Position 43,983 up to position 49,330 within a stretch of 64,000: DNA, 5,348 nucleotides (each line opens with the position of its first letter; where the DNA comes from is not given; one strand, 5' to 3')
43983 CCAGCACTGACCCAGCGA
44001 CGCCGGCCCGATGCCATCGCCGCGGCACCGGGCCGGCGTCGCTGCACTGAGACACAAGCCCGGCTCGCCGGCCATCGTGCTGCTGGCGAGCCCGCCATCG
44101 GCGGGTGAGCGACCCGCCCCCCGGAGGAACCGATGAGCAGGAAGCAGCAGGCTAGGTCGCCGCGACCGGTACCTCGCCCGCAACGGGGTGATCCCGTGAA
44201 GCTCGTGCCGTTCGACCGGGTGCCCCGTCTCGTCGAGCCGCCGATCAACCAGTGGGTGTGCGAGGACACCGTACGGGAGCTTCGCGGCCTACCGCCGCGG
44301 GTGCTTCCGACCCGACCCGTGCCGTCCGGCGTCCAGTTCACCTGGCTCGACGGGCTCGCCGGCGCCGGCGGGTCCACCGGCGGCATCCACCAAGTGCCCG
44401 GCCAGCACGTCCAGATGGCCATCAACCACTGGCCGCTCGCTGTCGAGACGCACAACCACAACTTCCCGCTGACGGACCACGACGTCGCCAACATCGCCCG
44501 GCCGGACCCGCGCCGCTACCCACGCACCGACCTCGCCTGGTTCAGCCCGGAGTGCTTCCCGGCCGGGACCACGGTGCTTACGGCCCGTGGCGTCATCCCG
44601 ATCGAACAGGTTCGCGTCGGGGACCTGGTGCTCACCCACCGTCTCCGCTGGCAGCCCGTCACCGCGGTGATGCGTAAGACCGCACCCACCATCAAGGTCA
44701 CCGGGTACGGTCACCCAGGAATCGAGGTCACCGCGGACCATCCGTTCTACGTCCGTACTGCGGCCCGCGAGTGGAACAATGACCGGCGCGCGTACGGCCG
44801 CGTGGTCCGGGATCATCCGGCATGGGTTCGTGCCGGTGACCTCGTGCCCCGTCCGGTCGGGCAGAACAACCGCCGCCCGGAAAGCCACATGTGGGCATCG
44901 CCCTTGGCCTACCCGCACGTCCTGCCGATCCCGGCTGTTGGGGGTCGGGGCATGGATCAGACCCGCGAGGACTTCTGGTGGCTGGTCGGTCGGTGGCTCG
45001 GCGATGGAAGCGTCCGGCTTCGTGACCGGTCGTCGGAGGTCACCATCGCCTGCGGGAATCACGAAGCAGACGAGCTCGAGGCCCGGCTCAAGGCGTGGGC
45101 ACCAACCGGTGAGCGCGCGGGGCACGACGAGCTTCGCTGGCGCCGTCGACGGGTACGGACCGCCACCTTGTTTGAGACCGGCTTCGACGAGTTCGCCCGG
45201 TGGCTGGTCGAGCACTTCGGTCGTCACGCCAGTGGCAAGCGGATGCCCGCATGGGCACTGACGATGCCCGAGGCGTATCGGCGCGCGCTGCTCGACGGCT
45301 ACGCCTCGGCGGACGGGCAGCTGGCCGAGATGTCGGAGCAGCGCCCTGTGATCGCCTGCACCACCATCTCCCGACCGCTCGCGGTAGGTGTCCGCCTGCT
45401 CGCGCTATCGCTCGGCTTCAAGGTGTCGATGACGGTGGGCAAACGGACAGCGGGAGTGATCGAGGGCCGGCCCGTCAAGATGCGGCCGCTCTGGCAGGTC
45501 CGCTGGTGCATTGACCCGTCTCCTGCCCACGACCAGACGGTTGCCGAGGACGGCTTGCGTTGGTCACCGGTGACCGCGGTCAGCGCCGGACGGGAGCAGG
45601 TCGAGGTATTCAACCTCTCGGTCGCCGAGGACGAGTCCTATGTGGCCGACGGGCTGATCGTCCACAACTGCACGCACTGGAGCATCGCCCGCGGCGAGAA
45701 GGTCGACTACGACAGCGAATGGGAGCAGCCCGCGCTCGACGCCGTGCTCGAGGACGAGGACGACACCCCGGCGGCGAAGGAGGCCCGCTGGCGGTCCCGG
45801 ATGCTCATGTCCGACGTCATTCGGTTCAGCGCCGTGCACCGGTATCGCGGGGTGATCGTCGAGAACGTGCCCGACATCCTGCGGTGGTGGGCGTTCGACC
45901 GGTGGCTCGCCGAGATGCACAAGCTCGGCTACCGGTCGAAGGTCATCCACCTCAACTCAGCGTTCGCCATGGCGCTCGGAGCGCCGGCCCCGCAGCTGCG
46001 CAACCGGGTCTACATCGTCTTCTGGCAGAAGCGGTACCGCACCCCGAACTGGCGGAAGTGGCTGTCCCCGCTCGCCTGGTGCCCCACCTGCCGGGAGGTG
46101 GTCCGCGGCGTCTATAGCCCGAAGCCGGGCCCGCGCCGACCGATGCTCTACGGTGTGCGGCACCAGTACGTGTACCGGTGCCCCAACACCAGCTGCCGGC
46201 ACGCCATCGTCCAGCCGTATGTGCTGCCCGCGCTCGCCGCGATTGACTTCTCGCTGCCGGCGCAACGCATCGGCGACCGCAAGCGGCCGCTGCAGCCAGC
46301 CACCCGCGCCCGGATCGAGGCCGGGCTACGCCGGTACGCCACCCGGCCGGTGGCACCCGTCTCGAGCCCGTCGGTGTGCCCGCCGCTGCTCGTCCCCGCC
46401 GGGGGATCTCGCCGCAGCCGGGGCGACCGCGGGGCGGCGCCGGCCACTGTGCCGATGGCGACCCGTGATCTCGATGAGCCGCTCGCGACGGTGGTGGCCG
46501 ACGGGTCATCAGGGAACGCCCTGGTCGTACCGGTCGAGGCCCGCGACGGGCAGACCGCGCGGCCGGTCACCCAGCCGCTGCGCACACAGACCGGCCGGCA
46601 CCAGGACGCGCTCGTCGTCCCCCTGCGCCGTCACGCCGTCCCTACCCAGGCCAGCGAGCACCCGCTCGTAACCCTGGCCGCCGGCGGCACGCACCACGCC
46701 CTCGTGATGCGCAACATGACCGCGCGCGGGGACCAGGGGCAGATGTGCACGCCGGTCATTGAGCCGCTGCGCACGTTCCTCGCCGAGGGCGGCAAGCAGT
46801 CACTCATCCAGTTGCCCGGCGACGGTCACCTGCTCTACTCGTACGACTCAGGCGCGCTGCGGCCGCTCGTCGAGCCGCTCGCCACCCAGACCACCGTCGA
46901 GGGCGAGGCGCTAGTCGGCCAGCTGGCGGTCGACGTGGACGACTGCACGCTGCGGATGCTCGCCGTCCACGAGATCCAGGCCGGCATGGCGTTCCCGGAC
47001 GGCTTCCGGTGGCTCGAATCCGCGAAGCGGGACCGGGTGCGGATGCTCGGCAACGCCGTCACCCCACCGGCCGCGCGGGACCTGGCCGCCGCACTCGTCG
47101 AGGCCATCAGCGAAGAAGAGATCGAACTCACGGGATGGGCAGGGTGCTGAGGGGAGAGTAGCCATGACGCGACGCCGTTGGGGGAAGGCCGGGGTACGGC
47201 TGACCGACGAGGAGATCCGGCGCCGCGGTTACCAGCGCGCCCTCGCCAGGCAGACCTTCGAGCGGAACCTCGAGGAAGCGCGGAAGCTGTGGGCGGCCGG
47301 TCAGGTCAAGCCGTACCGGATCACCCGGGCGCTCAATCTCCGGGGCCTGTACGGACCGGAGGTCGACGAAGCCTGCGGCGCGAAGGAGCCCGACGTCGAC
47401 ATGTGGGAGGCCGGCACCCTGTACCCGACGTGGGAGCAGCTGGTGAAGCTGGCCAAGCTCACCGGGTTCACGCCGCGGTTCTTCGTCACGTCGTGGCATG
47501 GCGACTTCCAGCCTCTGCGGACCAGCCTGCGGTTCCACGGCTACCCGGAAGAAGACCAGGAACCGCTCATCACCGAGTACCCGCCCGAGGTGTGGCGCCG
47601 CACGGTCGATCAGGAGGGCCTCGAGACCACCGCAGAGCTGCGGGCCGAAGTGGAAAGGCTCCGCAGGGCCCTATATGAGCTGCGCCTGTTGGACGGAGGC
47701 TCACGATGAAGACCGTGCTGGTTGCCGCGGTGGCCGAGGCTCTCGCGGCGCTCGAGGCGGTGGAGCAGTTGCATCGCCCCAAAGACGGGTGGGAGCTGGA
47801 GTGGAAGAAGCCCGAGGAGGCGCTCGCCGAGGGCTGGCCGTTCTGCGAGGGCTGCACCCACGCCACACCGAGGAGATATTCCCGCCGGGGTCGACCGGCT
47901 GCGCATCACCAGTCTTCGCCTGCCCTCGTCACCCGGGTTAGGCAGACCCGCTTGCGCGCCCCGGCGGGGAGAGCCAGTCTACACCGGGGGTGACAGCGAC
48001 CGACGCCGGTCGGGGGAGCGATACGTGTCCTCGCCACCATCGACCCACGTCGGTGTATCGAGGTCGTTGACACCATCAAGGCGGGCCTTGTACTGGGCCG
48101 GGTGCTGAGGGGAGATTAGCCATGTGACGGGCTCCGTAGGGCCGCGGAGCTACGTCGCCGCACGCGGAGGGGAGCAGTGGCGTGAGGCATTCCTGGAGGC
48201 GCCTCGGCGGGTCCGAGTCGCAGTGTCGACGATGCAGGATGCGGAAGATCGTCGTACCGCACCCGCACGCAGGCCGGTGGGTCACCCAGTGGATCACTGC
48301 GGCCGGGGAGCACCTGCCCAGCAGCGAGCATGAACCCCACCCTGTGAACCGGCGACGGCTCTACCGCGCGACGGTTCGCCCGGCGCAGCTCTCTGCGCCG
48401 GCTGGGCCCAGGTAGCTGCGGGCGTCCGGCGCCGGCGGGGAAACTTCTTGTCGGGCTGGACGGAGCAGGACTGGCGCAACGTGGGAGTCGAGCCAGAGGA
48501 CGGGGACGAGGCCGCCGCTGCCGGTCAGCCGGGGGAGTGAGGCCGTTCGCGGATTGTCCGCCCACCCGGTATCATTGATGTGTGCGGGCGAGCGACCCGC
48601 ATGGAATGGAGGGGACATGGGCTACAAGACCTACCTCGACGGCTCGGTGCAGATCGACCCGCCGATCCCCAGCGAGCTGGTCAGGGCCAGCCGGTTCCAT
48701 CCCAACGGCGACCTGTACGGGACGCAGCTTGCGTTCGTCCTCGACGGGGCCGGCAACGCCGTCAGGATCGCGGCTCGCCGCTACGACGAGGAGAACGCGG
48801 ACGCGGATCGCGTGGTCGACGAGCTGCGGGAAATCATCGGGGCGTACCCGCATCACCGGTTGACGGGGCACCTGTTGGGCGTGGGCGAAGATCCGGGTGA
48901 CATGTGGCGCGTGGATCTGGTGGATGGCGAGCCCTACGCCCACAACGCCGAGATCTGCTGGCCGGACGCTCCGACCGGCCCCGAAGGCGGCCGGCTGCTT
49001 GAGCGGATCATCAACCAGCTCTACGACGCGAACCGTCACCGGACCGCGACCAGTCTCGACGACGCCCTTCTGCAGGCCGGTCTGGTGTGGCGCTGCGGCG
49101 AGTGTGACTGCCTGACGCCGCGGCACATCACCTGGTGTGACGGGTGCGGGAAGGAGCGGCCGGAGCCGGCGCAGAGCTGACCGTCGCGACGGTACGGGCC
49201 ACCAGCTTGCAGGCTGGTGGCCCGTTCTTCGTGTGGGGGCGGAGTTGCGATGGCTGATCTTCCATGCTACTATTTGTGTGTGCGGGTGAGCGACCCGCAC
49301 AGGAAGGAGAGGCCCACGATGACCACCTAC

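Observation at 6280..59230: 28-copy sense-strand stem-loop (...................) between a -10 box and the RBS of unrelated genes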

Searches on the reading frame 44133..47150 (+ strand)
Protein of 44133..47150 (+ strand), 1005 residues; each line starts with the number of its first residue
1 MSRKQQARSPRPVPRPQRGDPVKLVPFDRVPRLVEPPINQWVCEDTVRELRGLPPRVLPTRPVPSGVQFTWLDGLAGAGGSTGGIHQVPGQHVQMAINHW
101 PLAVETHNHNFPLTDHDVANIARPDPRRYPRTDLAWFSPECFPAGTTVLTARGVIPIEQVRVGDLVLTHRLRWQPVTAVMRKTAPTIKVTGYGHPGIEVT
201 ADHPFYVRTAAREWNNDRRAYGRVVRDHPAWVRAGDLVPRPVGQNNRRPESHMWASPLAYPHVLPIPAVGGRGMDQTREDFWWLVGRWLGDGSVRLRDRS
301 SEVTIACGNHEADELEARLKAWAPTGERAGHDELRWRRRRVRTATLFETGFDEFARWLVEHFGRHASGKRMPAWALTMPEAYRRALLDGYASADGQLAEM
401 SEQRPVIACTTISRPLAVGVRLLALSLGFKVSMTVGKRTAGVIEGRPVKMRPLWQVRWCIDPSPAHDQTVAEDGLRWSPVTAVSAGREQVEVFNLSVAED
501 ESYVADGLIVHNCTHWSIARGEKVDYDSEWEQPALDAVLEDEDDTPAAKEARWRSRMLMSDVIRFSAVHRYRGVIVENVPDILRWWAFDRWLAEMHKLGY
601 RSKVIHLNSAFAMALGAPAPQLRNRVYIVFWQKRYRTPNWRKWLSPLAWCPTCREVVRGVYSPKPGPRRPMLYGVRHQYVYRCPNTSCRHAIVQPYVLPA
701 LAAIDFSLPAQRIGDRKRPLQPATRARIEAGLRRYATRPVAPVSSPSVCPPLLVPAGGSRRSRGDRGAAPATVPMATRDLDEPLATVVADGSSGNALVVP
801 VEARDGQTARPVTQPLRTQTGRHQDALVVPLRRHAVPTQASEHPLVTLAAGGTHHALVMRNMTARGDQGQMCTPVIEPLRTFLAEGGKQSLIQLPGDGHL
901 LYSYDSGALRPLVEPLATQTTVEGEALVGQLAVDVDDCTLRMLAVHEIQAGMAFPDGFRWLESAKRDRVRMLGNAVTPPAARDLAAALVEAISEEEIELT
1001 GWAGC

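Call 9: search_protein_families(library=pfam, proteins=[window:44133-47150:+])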
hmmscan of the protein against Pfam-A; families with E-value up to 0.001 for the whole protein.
window:44133-47150:+ (1005 aa): 4 families
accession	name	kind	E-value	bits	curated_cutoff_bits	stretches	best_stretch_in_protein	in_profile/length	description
PF00145.23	DNA_methylase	-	2.2e-11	44.2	22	0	557-636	89-166/324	C-5 cytosine-specific DNA methylase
PF13403.11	Hint_2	-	4e-08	34.2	28.4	1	141-184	2-45/147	Hint domain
PF14528.11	LAGLIDADG_3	-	3.8e-06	27.5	22.5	1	382-436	2-55/82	LAGLIDADG-like domain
PF14890.11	Intein_splicing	-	0.00076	19.7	35.8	0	395-512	114-155/155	Intein splicing domain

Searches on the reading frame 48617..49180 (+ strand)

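Call 85: search_protein_families(library=pfam, proteins=[window:48617-49180:+], max_evalue=0.01)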
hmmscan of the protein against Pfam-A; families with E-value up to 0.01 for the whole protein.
window:48617-49180:+ (187 aa): 1 family
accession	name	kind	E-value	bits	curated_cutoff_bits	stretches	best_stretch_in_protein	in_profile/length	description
PF19708.4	DUF6205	-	6.9e-08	33.4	27.3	1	1-118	1-133/141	Family of unknown function (DUF6205)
